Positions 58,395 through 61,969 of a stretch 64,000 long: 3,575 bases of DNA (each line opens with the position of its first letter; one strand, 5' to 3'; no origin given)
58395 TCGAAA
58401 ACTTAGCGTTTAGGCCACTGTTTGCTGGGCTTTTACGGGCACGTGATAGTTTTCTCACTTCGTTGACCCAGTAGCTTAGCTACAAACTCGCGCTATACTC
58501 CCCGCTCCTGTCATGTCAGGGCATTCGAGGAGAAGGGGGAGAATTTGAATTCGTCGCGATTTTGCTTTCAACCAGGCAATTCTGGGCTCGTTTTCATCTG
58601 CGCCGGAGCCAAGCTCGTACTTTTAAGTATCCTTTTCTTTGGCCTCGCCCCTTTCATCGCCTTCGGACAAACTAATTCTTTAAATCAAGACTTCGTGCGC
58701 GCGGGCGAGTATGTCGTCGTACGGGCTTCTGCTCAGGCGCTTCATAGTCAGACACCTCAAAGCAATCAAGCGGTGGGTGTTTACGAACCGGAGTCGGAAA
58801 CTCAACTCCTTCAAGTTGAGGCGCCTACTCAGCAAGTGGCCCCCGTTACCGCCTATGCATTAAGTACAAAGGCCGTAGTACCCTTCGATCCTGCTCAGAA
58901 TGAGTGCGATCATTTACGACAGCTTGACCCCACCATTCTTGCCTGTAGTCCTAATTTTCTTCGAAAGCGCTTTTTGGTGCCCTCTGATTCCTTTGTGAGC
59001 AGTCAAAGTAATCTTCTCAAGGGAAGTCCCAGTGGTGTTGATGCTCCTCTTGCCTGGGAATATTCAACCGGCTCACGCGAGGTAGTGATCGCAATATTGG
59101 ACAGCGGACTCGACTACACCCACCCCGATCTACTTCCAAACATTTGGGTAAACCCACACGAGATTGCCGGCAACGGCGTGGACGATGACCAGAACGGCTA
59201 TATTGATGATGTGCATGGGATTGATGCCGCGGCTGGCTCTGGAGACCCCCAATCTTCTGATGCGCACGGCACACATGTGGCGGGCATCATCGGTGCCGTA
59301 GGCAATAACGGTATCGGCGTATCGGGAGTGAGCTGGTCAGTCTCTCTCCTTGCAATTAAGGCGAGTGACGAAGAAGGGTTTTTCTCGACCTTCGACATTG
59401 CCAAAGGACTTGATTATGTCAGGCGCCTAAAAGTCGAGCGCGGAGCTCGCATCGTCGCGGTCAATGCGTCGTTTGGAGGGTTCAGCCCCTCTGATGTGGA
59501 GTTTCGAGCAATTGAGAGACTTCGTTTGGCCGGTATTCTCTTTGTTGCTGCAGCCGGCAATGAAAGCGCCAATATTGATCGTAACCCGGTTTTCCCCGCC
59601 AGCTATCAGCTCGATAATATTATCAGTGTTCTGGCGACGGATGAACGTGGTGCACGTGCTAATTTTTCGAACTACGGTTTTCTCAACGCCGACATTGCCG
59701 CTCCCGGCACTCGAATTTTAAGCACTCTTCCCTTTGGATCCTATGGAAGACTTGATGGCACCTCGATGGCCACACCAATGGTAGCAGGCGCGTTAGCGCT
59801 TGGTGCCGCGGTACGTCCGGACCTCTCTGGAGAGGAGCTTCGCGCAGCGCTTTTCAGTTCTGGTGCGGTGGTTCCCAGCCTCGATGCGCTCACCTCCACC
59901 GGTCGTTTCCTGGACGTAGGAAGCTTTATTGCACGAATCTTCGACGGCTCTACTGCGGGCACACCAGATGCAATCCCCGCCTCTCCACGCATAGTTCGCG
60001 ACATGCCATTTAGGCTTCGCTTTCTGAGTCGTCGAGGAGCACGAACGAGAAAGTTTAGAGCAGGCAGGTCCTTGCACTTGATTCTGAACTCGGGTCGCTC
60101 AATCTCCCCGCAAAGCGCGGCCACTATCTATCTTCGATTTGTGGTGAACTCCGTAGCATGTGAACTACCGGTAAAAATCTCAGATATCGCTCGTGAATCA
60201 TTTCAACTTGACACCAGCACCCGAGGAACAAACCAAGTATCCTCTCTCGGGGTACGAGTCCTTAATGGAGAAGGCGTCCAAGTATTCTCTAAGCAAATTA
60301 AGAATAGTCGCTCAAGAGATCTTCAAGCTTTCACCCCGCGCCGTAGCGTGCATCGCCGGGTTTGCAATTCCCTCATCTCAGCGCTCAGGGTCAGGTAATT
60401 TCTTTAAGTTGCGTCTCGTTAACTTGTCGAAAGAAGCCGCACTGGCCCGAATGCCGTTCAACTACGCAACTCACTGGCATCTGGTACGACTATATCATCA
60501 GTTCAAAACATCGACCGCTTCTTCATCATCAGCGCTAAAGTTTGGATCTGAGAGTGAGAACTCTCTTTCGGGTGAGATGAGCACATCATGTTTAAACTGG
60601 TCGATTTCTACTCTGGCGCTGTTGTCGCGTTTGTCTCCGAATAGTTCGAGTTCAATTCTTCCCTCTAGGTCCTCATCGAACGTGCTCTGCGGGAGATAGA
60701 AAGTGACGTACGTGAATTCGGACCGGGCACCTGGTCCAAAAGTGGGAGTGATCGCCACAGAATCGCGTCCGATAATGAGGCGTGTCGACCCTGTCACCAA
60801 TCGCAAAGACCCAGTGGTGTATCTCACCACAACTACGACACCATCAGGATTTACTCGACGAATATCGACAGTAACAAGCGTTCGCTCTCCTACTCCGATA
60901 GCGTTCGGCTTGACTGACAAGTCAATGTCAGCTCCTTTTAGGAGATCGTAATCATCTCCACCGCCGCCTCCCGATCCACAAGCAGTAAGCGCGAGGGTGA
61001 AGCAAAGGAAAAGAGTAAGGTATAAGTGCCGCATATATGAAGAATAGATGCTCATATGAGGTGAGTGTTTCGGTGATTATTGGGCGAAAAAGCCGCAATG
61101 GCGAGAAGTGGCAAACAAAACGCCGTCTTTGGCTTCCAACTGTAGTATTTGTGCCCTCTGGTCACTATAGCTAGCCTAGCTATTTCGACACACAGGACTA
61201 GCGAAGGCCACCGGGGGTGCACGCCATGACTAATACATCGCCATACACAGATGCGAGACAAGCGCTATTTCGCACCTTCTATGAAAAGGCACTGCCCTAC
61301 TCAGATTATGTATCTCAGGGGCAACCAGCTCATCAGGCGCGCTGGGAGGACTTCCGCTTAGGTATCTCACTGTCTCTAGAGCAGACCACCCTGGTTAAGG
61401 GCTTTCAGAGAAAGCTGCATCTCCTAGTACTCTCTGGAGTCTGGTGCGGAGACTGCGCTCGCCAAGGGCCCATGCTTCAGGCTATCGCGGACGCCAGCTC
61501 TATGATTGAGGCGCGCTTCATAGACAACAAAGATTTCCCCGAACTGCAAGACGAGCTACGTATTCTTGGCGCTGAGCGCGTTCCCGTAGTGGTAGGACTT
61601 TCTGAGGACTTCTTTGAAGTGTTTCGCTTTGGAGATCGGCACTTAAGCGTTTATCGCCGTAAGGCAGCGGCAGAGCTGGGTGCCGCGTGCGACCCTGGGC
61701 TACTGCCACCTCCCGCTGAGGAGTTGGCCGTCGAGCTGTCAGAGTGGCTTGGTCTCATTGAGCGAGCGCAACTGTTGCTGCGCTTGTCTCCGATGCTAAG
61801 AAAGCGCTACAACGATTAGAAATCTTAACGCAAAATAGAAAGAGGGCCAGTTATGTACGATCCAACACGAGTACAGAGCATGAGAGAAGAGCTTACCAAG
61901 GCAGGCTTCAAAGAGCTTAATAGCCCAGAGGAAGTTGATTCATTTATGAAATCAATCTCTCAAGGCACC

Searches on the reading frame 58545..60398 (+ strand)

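Call 29: search_protein_families(library=pfam, proteins=[window:58545-60398:+], max_evalue=0.0001)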
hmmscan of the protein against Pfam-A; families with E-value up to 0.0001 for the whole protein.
window:58545-60398:+ (617 aa): 1 family
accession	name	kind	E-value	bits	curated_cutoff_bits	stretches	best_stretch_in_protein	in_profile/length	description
PF00082.27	Peptidase_S8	-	4e-50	171.2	21.8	1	178-439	2-272/288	Subtilase family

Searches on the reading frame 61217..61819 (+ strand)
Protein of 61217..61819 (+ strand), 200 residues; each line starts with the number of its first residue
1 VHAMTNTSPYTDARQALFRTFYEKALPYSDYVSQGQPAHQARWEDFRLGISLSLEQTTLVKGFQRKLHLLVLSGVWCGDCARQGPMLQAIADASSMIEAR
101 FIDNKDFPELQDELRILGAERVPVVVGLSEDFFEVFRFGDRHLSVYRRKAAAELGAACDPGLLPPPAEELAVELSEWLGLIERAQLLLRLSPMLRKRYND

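Call 29: search_protein_families(library=pfam, proteins=[window:61217-61819:+], max_evalue=0.0001)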
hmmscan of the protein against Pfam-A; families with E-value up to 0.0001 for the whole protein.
window:61217-61819:+ (200 aa): 1 family
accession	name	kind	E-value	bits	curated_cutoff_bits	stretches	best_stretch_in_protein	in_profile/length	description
PF14595.12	Thioredoxin_9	-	2e-18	67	25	1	28-141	4-117/129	Thioredoxin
